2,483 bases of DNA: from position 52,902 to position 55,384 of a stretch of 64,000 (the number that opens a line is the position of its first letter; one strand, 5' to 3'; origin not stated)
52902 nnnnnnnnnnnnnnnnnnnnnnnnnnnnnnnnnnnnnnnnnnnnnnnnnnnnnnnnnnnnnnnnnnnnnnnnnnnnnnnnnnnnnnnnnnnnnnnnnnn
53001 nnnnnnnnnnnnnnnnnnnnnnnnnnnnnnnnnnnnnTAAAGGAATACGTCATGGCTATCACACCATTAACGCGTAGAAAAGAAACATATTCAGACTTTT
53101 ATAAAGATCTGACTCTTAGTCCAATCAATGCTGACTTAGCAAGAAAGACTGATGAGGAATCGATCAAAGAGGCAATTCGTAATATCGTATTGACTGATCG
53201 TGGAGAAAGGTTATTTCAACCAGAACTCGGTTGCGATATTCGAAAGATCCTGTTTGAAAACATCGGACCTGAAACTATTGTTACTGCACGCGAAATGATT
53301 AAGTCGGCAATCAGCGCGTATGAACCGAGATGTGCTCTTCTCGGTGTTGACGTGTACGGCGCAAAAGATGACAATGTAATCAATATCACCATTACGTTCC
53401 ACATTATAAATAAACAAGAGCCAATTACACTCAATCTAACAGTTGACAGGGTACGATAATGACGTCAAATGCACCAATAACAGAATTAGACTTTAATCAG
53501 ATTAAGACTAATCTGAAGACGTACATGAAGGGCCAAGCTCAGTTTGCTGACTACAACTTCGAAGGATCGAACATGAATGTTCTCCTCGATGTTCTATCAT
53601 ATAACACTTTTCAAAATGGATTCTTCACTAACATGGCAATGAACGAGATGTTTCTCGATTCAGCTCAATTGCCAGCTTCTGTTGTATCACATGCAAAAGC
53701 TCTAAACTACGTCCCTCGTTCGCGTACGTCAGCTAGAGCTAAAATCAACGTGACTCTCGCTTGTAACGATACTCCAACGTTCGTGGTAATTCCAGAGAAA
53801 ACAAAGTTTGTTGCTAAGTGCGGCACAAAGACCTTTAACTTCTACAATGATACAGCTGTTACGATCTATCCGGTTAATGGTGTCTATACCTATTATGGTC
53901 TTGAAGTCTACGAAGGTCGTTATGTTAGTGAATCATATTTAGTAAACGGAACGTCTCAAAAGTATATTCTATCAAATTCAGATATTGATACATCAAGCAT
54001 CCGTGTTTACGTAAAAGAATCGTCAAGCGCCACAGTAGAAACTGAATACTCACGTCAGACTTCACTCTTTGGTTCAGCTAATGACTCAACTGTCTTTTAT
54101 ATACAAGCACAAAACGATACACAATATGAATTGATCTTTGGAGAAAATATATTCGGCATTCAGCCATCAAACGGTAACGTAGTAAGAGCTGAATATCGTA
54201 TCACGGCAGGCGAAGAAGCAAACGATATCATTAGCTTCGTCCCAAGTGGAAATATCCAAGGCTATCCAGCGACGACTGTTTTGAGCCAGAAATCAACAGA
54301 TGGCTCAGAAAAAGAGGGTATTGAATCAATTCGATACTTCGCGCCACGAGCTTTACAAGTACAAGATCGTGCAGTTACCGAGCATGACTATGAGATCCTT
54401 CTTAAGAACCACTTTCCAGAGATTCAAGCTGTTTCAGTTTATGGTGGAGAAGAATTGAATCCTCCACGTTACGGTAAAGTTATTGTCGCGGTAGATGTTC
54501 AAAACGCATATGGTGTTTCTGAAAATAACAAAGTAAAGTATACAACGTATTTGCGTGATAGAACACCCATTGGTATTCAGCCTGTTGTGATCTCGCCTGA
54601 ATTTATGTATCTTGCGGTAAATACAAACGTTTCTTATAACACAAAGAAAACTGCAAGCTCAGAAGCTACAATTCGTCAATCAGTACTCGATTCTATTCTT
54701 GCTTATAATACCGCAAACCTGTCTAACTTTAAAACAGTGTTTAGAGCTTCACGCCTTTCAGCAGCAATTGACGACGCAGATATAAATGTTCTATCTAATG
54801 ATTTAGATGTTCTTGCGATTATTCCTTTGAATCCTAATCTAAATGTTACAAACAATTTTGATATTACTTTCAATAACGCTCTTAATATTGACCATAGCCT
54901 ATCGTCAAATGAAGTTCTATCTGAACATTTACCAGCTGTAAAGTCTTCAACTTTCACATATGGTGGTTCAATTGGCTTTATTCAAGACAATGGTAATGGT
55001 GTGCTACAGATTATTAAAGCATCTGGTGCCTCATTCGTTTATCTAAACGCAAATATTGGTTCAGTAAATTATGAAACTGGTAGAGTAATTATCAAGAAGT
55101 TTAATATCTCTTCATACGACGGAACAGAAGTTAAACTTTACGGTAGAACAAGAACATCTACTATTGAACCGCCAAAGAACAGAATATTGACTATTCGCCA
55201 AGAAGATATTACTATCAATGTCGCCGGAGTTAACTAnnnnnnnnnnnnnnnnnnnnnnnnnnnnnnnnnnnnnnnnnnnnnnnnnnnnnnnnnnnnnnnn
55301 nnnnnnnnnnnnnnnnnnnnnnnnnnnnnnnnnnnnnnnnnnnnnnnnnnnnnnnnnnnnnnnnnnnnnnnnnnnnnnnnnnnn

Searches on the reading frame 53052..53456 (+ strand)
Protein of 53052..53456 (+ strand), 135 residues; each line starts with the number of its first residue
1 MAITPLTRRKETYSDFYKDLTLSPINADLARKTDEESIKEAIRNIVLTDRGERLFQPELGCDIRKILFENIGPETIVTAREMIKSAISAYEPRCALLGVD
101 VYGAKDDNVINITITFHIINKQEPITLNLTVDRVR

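Call 83: search_protein_families(library=pfam, proteins=[window:53052-53456:+], max_evalue=0.001)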
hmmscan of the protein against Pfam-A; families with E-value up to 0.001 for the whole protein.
window:53052-53456:+ (135 aa): 1 family
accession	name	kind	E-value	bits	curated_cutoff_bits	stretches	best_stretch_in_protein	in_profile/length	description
PF04965.19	GPW_gp25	-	7.2e-15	55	27.2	1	34-121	3-94/96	Baseplate wedge protein gp25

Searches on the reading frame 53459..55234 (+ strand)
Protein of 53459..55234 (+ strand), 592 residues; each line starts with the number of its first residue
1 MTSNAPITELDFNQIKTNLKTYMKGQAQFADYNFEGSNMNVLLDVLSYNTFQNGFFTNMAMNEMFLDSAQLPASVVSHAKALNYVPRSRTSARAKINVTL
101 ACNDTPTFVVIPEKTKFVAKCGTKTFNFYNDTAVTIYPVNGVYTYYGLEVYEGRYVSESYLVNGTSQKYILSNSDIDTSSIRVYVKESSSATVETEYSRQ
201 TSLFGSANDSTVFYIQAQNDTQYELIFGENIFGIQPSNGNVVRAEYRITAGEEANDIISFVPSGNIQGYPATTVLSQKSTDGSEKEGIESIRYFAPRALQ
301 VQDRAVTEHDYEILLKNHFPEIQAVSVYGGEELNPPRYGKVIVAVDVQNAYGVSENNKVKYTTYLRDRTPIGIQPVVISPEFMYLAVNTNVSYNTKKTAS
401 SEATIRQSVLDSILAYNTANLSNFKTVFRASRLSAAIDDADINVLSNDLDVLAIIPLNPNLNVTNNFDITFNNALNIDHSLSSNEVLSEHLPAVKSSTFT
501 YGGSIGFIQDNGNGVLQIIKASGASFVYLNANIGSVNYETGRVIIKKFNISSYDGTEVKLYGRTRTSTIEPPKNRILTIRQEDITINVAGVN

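Call 83: search_protein_families(library=pfam, proteins=[window:53459-55234:+], max_evalue=0.001)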
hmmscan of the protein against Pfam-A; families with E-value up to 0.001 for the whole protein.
window:53459-55234:+ (592 aa): 2 families
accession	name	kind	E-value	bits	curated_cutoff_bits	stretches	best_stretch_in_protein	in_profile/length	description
PF21379.2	Gp6-like_1st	-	3.3e-20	72.1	27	1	12-84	2-74/74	Baseplate wedge protein gp6-like, helical domain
PF21871.1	Gp6_C-III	-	2.8e-08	34.1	27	1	381-447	1-67/76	Baseplate structural protein gp6, C-terminal domain III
